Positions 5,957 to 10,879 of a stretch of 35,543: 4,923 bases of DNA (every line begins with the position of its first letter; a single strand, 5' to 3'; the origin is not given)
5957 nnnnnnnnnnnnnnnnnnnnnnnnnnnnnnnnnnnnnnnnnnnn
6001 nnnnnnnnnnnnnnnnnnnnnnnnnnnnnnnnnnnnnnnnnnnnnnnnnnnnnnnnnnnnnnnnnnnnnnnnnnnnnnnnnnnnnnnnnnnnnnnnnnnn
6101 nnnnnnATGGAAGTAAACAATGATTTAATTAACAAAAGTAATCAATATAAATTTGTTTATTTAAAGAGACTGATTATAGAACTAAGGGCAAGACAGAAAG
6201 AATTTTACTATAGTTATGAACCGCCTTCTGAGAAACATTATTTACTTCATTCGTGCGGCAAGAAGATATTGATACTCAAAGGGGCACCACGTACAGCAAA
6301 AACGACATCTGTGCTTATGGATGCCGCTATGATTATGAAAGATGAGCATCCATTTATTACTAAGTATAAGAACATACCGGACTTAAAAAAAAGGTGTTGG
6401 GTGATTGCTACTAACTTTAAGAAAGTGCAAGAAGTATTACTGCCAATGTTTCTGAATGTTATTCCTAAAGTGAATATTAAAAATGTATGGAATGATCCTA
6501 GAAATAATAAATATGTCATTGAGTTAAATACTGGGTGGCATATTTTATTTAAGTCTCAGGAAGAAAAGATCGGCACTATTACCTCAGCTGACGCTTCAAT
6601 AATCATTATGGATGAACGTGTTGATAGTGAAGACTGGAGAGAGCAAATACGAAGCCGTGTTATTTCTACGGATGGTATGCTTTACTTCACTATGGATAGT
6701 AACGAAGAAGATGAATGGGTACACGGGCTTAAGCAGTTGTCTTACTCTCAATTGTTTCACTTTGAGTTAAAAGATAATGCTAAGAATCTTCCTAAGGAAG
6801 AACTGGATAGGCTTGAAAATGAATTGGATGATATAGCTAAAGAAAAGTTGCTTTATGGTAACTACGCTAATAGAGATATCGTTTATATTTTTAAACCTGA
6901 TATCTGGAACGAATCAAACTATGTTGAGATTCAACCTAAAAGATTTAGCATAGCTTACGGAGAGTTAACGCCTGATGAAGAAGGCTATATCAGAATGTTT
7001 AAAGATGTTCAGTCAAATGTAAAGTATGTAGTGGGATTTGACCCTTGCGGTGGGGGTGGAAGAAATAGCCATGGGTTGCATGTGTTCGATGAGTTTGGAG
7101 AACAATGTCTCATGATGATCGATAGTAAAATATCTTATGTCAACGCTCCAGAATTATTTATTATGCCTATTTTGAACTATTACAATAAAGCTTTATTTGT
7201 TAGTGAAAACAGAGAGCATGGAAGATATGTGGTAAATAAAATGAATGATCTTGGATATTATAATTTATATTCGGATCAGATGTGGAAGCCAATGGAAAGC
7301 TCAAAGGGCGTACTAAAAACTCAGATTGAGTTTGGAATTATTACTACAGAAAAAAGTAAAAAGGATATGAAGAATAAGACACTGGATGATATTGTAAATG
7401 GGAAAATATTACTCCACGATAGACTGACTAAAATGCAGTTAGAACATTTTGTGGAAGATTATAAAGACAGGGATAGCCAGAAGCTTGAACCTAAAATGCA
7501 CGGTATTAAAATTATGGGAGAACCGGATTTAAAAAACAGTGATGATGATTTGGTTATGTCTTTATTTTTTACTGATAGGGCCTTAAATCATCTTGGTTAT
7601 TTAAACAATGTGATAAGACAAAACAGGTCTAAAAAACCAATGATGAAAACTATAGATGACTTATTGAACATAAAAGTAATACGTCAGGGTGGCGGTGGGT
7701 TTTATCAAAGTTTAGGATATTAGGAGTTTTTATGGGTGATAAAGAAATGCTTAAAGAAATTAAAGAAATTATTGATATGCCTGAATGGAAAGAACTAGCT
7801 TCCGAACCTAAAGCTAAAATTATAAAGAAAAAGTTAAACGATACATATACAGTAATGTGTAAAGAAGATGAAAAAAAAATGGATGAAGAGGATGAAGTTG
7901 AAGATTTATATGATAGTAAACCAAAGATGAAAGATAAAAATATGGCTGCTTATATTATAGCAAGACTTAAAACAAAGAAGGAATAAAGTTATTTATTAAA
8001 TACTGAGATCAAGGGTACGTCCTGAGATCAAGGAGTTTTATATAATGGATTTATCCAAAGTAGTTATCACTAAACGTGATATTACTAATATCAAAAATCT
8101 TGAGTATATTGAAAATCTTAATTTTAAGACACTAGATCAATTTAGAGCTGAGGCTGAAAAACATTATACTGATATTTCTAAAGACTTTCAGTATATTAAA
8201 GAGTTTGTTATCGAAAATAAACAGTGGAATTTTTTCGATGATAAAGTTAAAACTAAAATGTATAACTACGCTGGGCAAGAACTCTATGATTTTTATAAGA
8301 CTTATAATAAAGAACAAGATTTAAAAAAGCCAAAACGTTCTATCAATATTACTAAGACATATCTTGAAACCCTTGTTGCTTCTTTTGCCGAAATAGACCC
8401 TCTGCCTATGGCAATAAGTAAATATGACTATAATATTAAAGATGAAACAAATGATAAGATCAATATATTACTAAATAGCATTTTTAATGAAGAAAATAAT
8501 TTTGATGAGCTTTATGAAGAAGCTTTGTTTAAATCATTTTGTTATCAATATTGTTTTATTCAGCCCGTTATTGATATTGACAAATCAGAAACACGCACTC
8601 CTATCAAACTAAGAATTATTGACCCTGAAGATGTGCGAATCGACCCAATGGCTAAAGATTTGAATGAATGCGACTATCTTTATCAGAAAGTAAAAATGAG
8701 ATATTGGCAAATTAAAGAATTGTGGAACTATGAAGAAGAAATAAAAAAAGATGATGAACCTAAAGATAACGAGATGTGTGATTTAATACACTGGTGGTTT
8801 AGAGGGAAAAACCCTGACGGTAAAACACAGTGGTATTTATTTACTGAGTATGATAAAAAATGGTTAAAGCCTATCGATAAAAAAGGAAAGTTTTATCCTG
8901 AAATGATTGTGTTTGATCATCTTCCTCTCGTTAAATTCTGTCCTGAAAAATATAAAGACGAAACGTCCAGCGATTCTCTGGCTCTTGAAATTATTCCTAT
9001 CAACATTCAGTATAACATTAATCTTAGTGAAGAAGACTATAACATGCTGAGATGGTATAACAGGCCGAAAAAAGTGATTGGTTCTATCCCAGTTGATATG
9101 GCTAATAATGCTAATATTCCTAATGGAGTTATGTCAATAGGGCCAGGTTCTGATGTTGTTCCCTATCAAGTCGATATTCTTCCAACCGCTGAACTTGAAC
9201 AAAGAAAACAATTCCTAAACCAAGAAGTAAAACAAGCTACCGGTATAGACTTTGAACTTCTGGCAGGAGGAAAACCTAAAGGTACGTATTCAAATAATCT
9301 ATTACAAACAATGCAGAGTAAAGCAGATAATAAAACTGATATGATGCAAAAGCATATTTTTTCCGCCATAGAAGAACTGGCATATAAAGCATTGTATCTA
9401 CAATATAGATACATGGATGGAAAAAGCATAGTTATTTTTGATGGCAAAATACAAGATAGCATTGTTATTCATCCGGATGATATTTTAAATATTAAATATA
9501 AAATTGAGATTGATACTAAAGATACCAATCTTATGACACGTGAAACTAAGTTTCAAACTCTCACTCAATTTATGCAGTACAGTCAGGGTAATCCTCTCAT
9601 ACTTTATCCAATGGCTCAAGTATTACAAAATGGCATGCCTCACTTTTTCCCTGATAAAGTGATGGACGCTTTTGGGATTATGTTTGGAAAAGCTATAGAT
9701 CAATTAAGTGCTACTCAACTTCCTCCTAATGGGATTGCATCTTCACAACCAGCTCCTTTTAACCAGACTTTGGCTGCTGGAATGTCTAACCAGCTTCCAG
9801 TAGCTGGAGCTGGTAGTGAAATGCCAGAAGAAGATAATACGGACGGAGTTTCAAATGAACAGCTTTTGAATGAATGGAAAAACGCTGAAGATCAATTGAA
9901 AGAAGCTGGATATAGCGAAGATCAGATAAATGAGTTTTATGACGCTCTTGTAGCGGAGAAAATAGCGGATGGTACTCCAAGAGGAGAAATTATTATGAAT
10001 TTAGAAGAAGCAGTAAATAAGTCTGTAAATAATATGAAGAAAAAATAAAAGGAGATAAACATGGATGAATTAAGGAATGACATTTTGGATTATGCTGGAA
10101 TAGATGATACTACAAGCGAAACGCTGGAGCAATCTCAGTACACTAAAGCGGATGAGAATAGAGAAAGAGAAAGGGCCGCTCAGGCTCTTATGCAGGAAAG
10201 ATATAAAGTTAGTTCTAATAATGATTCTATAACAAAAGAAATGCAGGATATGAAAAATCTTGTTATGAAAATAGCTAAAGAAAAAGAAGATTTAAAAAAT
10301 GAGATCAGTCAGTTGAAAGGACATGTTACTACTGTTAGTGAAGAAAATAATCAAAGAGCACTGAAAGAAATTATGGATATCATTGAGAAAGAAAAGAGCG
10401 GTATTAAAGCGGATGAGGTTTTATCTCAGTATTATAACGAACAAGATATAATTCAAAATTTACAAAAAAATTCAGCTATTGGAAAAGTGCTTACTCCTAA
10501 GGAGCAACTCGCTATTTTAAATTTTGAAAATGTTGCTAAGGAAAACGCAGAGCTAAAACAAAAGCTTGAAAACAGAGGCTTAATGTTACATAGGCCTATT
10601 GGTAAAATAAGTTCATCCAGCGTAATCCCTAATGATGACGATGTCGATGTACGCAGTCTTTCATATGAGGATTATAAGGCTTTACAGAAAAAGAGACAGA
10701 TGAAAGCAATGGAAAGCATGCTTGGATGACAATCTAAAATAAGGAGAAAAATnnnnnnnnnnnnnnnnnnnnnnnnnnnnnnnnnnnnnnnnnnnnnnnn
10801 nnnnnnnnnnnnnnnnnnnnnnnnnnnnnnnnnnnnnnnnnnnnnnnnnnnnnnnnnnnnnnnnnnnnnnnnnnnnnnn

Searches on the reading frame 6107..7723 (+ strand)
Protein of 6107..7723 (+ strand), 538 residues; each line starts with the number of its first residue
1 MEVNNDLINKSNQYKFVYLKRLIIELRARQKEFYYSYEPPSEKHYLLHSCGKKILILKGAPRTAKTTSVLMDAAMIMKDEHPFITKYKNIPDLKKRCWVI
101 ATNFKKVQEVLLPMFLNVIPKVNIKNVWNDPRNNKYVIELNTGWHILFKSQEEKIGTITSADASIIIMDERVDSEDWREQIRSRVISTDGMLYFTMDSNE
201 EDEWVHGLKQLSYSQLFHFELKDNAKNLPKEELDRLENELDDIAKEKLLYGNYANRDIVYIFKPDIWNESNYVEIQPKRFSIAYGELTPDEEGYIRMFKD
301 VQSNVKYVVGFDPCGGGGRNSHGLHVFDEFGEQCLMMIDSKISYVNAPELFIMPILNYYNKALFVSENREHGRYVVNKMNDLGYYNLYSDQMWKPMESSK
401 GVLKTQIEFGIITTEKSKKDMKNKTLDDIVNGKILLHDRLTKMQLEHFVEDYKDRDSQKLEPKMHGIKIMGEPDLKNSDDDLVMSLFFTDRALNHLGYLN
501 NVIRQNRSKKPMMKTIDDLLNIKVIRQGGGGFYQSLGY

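Call 5: search_protein_families(library=pfam, proteins=[window:6107-7723:+], max_evalue=0.1)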
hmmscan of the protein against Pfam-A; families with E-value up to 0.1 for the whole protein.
window:6107-7723:+ (538 aa): 0 families

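Call 6: search_protein_families(library=phrogs, proteins=[window:6107-7723:+], max_evalue=0.01)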
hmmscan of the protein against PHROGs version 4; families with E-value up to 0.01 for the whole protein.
window:6107-7723:+ (538 aa): 3 families
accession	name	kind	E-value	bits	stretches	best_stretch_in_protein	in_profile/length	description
phrog_2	-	head and packaging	9e-12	45.5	1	26-506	266-605/807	terminase large subunit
phrog_979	-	head and packaging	0.00034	20.4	0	9-80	120-194/642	terminase large subunit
phrog_24361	-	head and packaging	0.0033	18.2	1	341-453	7-114/162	terminase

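Call 87: search_dna_similar(query=window:6107-7723:+, collection=phages, mode=protein, max_evalue=0.00001, max_rows=15)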
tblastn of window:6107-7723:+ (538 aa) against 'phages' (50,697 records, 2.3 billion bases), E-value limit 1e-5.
Records with a match: 143; places in all: 143; records where one place covers at least 80% of the query: 0.
Best place of each record, by identity: <60% 143.
By first word of the organism name: Klebsiella 132; Raoultella 4; Salmonella 3; Cronobacter 2; Klebseilla 1; Klebsiella_phage 1.
By host as written in the record: Klebsiella pneumoniae 24; Klebsiella pneumoniae MRSN414780 10; Raoultella planticola K59 (synonym: Klebsiella planticola) 7; Klebsiella aerogenes 6; Klebsiella pneumoniae ATCC 13883 6; Klebsiella sp. CFI_131-KPC-2 5; Klebsiella oxytoca clinical isolate 5; Klebsiella sp. 2609 5; and 41 more.
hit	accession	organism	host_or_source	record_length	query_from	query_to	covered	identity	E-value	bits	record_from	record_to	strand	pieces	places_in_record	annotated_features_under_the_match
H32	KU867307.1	Salmonella phage vB_SnwM_CGG4-1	Salmonella Newport strain C398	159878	286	486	37%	26.8%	6e-6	55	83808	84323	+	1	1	terminase large subunit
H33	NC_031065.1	Salmonella phage vB_SnwM_CGG4-1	Salmonella Newport strain C398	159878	286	486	37%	26.8%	6e-6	55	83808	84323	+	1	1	terminase large subunit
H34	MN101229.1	Klebsiella phage KMI13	Klebsiella oxytoca; Klebsiella ...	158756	286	450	31%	24.4%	3e-6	57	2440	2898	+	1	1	large terminase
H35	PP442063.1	Klebsiella phage Phi_KR1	Klebsiella pneumoniae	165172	286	450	31%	24.4%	3e-6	57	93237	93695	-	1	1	terminase large subunit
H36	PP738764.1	Klebsiella phage vB_KpnM_Shark_ER15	Klebsiella quasipneumoniae K6 (ATCC ...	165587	286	450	31%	24.4%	3e-6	57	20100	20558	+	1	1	terminase large subunit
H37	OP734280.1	Klebsiella phage JY1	Klebsiella pneumoniae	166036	286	450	31%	24.4%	3e-6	57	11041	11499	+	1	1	terminase large subunit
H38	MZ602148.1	Klebsiella phage vB_KpnM_FRZ284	Klebsiella pneumoniae Kp284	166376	286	450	31%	24.4%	3e-6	57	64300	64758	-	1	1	putative terminase large subunit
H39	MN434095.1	Klebsiella phage JIPh_Kp122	Klebsiella pneumoniae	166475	286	450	31%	24.4%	3e-6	57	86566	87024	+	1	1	terminase large subunit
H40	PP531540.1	Klebsiella phage vB_KpnM-YP11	Klebsiella pneumoniae ATCC 700603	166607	286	450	31%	24.4%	3e-6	57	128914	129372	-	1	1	large terminase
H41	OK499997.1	Klebsiella phage vB_KaeM_Boboto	Klebsiella aerogenes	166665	286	450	31%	24.4%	3e-6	57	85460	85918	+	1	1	large terminase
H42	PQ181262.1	Raoultella phage vB_Ro_M12a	Raoultella ornithinolytica M12a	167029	286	450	31%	24.4%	3e-6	57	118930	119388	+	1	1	terminase large subunit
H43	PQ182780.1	Klebsiella phage vB_Kp_M198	Klebsiella pneumoniae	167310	286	450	31%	24.4%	3e-6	57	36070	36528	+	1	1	terminase large subunit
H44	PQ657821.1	Klebsiella phage Roth77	Klebsiella sp. CFI_131-KPC-2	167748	286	450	31%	24.4%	3e-6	57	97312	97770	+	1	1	terminase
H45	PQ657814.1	Klebsiella phage Roth67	Klebsiella sp. NCTC 13438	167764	286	450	31%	24.4%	3e-6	57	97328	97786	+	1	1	terminase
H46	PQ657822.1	Klebsiella phage Roth78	Klebsiella sp. CFI_131-KPC-2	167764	286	450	31%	24.4%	3e-6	57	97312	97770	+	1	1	terminase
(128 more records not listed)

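Call 95: find_related_loci(query=A5, collection=viral_contigs, flank=10000)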
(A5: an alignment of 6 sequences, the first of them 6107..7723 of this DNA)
Query A5 (538 aa) in viral_contigs; peptide patterns used: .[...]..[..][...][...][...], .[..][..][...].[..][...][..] (x = any residue, [..] = any of these).
356 stretches matched a pattern; 3 encode a relative of the query (tblastn E <= 1e-3); 3 distinct loci.
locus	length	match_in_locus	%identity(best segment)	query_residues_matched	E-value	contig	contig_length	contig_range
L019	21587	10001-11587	39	8-525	1e-107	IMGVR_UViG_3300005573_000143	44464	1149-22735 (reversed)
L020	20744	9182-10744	39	1-519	7e-115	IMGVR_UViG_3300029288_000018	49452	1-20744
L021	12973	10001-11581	29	15-529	4e-52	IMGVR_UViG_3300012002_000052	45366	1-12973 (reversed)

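Call 97: search_protein_families(library=pfam, proteins=[L019:173-958:-, L019:1246-2136:-, L019:5672-6511:-, L019:6534-7112:-, L019:4624-5118:-, L021:2062-3414:+, L021:6305-7210:-, L021:80-604:+, L021:1603-2040:+, L021:3426-3851:+], max_evalue=0.001)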
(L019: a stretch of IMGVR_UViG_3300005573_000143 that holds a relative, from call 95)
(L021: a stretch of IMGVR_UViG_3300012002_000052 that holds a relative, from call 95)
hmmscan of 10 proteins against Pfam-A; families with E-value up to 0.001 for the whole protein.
L019:173-958:- (261 aa): 7 families
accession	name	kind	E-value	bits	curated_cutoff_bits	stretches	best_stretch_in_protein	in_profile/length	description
PF12796.13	Ank_2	-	5.4e-76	251.7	27.3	4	150-232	11-90/90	Ankyrin repeats (3 copies)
PF00023.36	Ank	-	9.3e-71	230.2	21.1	6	104-134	3-33/33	Ankyrin repeat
PF13637.12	Ank_4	-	4.5e-56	186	22.7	6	141-189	2-50/50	Ankyrin repeats (many copies)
PF13857.12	Ank_5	-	2.1e-50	168.6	27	5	122-176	1-56/56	Ankyrin repeats (many copies)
PF13606.12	Ank_3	-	5.1e-39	127.7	22.3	3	135-164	1-30/30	Ankyrin repeat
PF23745.1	ANK_LRRK2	-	7.7e-06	26.2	27.5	0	80-128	41-89/130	LRRK2 ANK repeat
PF25167.1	DUF7829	-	0.00048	20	28.6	0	156-204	47-98/224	Domain of unknown function (DUF7829)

L019:1246-2136:- (296 aa): 0 families

L019:5672-6511:- (279 aa): 0 families

L019:6534-7112:- (192 aa): 0 families

L019:4624-5118:- (164 aa): 0 families

L021:2062-3414:+ (450 aa): 3 families
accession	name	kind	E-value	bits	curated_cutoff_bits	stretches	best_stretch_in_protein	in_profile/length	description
PF03796.21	DnaB_C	-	2e-77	260.4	27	1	173-425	1-254/255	DnaB-like helicase C terminal domain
PF00772.26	DnaB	-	1.5e-25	89.6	23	1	3-101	2-103/103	DnaB-like helicase N terminal domain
PF13481.12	AAA_25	-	2.2e-07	31.1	27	1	185-351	27-191/195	AAA domain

L021:6305-7210:- (301 aa): 1 family
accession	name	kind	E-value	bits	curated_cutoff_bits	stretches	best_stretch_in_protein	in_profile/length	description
PF08401.16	ArdcN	-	1.5e-06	28.9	22.6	1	211-277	20-86/123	N-terminal domain of anti-restriction factor ArdC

L021:80-604:+ (174 aa): 1 family
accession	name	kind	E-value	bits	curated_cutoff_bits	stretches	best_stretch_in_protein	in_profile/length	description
PF01507.26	PAPS_reduct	-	1.4e-21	77.7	22.5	1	25-102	97-174/175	Phosphoadenosine phosphosulfate reductase domain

L021:1603-2040:+ (145 aa): 1 family
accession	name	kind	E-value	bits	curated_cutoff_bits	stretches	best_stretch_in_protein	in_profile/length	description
PF00436.31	SSB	-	5.5e-29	100.7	26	1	4-103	1-103/104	Single-strand binding protein family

L021:3426-3851:+ (141 aa): 0 families

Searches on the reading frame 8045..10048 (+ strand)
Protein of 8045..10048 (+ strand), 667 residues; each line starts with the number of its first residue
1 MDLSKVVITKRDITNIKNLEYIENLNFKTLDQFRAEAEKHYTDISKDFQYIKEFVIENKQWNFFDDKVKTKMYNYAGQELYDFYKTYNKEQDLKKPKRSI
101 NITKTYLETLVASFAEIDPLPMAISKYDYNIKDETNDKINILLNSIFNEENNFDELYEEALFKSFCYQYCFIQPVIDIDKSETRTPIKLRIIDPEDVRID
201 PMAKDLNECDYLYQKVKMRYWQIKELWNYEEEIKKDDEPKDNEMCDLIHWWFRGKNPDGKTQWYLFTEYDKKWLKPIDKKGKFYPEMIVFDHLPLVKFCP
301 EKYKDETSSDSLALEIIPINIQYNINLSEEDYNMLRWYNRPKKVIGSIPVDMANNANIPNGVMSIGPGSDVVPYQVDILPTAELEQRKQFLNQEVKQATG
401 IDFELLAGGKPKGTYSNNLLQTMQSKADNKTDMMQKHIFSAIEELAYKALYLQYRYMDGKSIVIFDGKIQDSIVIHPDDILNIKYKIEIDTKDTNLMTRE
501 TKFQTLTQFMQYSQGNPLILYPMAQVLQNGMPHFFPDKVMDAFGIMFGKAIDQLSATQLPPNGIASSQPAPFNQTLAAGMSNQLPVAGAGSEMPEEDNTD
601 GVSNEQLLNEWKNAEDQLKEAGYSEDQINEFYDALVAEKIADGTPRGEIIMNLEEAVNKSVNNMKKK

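Call 5: search_protein_families(library=pfam, proteins=[window:8045-10048:+], max_evalue=0.1)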
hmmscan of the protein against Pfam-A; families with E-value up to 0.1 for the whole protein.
window:8045-10048:+ (667 aa): 2 families
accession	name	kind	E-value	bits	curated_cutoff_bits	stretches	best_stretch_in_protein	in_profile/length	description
PF16510.12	P22_portal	-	1.8e-09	37.1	26.1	1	91-528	41-530/594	Phage P22-like portal protein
PF23899.1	SU10_portal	-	1.4e-07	30.8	30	1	175-235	179-239/593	Phage SU10 portal protein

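Call 6: search_protein_families(library=phrogs, proteins=[window:8045-10048:+], max_evalue=0.01)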
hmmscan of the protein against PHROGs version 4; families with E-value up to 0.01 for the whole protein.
window:8045-10048:+ (667 aa): 3 families
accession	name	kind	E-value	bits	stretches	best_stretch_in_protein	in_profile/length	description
phrog_1216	-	head and packaging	9.6e-05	22.1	1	178-235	203-259/714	portal protein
phrog_10959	-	unknown function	0.0015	19.6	0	48-87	9-47/122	-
phrog_665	-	unknown function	0.0055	18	0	603-636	6-38/56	-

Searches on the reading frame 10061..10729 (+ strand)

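Call 5: search_protein_families(library=pfam, proteins=[window:10061-10729:+], max_evalue=0.1)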
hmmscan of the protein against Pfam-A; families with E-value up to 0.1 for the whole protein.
window:10061-10729:+ (222 aa): 3 families
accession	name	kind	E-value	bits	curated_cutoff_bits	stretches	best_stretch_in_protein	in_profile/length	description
PF25339.1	C2_C2CD3_N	-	0.01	16.1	27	1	34-112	55-129/145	N-terminal C2 domain of C2CD3 protein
PF17300.7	FIN1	-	0.017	15.2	25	1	17-86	170-240/242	Filaments in between nuclei protein-1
PF07989.16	Cnn_1N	-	0.071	13.7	28.5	0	70-106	11-47/74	Centrosomin N-terminal motif 1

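Call 6: search_protein_families(library=phrogs, proteins=[window:10061-10729:+], max_evalue=0.01)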
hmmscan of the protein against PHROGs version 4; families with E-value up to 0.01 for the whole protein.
window:10061-10729:+ (222 aa): 0 families
